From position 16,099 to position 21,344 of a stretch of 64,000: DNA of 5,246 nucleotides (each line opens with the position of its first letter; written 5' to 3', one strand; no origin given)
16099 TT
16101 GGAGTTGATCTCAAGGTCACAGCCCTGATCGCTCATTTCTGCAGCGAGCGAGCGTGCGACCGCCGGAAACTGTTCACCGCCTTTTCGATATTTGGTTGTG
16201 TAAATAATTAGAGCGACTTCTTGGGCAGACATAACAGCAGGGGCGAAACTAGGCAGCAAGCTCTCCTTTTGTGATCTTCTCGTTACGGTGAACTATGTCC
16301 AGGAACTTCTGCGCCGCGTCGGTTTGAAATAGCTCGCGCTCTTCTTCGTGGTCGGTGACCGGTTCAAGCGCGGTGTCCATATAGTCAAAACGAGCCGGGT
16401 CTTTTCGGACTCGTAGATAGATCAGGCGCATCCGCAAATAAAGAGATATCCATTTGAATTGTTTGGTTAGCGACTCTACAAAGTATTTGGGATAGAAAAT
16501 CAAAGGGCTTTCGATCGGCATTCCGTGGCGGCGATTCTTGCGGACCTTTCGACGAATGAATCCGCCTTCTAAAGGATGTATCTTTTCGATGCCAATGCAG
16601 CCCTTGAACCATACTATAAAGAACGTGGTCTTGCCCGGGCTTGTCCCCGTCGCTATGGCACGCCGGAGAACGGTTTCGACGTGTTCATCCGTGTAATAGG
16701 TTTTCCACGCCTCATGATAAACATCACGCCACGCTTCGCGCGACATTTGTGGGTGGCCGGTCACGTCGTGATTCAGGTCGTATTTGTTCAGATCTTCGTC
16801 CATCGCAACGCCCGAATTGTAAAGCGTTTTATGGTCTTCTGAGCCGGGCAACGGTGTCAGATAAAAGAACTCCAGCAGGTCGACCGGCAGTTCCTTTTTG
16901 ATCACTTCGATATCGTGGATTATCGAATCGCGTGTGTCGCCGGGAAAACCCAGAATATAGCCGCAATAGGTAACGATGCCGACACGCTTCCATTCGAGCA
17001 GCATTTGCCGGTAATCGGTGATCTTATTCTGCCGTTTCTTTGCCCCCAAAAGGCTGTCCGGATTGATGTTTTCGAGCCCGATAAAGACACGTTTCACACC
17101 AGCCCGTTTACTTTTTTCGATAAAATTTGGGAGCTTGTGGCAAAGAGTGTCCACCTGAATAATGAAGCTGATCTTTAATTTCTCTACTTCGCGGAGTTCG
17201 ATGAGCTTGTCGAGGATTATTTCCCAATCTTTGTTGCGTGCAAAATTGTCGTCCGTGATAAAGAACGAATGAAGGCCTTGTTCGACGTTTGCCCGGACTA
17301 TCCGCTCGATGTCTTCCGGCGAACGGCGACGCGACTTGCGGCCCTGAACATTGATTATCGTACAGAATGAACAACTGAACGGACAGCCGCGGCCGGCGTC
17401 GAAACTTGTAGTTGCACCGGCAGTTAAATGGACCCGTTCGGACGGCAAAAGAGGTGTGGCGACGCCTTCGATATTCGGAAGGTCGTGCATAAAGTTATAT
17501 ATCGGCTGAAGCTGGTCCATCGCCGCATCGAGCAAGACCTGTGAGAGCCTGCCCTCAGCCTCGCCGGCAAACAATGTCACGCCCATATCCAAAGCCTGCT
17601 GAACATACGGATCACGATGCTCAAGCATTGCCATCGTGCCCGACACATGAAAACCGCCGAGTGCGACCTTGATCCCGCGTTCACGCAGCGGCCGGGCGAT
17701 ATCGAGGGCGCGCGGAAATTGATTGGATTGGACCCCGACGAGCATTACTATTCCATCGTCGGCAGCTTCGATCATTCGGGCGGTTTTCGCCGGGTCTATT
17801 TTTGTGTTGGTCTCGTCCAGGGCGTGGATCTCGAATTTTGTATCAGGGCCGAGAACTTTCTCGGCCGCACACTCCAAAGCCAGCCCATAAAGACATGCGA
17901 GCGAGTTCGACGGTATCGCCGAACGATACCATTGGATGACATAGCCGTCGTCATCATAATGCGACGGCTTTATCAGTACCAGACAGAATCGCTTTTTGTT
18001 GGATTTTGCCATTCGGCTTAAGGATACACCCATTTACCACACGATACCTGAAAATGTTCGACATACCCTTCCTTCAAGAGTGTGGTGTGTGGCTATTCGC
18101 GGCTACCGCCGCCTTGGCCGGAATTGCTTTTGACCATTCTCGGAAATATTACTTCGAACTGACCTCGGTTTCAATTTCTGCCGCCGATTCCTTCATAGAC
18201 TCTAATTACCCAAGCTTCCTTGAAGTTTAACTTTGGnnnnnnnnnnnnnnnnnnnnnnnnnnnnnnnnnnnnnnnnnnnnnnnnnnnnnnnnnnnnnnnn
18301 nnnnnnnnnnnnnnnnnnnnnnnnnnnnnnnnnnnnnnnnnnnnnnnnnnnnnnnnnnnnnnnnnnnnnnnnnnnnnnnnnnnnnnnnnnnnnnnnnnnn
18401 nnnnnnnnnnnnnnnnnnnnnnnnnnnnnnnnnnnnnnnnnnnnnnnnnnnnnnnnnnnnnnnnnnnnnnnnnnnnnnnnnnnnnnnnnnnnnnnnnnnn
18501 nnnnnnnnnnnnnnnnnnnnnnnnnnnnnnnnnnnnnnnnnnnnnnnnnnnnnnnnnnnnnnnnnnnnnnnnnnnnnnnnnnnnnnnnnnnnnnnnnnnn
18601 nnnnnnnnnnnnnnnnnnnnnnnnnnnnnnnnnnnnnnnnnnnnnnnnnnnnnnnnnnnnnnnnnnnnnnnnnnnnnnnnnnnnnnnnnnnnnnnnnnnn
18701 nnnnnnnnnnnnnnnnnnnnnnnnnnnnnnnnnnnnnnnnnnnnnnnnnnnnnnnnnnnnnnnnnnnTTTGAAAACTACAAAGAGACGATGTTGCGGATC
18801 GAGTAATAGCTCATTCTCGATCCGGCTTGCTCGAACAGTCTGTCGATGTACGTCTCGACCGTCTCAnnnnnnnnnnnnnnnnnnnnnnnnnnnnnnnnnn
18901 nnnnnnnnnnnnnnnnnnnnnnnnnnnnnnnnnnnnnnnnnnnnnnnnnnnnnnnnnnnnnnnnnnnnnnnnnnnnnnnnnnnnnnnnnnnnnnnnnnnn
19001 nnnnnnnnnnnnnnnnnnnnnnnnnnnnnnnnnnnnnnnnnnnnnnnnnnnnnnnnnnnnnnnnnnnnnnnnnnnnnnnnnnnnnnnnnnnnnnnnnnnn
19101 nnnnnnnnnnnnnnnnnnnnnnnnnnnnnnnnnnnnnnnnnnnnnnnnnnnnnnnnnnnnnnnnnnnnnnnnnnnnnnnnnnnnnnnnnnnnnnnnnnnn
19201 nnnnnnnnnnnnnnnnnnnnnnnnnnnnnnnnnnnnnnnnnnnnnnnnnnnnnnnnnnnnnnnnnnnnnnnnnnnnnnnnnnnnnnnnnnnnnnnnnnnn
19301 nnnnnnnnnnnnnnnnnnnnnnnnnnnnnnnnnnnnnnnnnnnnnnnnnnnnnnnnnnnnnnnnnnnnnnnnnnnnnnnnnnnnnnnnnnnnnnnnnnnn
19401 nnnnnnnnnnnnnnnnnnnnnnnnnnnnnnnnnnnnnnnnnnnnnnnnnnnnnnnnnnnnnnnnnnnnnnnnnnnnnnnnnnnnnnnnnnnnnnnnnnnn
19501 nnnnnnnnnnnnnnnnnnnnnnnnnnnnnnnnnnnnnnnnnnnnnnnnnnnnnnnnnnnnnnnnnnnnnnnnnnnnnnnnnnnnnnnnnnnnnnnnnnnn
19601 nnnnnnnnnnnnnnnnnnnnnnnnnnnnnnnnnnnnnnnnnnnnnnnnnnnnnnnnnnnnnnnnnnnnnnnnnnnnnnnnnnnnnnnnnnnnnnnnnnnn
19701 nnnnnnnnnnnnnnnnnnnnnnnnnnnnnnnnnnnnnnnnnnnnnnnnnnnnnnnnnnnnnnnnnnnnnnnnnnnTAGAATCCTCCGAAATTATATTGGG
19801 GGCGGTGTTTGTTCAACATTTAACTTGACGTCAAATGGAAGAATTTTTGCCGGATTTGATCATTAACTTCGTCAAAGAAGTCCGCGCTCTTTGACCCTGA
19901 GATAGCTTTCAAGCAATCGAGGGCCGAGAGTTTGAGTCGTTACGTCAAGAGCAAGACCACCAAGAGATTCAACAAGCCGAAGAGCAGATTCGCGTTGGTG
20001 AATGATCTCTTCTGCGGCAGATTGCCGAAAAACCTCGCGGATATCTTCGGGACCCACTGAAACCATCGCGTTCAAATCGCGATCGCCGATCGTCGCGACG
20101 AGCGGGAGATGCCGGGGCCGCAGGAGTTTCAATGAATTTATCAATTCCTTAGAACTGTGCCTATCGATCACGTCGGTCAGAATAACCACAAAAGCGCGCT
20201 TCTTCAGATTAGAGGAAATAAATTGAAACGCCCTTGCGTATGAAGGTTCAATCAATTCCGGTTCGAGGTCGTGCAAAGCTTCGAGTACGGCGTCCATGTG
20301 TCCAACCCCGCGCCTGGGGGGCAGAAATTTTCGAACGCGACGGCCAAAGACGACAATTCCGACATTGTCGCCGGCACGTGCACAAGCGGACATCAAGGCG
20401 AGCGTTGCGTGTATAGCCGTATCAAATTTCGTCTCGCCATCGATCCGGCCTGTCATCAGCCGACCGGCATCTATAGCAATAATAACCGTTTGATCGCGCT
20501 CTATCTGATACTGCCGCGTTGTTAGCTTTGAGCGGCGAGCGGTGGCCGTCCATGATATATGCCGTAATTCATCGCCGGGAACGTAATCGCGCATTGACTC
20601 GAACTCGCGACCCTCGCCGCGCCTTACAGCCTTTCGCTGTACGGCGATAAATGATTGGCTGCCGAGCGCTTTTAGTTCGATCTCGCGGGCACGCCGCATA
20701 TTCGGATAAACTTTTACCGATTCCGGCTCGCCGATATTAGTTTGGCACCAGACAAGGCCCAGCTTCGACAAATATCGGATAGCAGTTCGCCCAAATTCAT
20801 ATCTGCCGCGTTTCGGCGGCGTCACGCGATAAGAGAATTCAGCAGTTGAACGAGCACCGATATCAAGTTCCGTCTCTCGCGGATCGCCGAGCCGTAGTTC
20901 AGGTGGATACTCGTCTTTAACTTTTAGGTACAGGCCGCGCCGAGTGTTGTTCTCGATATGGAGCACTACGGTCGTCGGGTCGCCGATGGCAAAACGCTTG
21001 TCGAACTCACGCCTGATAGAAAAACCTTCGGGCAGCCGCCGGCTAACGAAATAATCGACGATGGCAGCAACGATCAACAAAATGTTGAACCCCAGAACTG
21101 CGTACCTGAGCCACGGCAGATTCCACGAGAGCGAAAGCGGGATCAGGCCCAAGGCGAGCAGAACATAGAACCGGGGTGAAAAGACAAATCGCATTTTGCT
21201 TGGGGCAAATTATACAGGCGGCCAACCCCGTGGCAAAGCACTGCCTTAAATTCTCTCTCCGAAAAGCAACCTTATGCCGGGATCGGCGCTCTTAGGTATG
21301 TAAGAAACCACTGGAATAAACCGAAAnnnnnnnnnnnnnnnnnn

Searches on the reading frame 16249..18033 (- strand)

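Call 8: search_protein_families(library=pfam, proteins=[window:16249-18033:-], max_evalue=0.01)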
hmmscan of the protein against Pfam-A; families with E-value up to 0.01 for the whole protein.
window:16249-18033:- (594 aa): 1 family
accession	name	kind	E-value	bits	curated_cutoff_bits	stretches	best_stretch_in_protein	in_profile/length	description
PF04055.27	Radical_SAM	-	1.5e-21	77.7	29.5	1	214-376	4-164/166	Radical SAM superfamily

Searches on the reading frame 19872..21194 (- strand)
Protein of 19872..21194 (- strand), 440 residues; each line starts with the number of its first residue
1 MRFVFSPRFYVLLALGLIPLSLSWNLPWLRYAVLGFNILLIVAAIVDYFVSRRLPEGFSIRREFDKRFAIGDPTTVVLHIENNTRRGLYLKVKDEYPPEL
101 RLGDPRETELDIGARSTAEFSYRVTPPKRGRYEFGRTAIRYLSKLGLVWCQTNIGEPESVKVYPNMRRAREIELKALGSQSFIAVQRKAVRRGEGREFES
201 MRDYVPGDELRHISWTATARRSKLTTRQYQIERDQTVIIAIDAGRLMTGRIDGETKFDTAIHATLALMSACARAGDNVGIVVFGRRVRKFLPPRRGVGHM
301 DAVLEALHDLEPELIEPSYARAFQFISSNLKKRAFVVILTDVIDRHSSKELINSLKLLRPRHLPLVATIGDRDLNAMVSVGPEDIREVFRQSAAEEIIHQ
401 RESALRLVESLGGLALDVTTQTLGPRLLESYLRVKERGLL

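Call 7: search_protein_families(library=pfam, proteins=[window:19872-21194:-], max_evalue=0.01)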
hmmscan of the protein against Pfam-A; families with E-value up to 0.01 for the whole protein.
window:19872-21194:- (440 aa): 2 families
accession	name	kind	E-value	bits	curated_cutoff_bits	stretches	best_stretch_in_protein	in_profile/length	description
PF01882.25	DUF58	-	5.3e-31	107.9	23.4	1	201-385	2-184/216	Protein of unknown function DUF58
PF13519.12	VWA_2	-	3e-13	50.8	27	1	237-341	1-105/107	von Willebrand factor type A domain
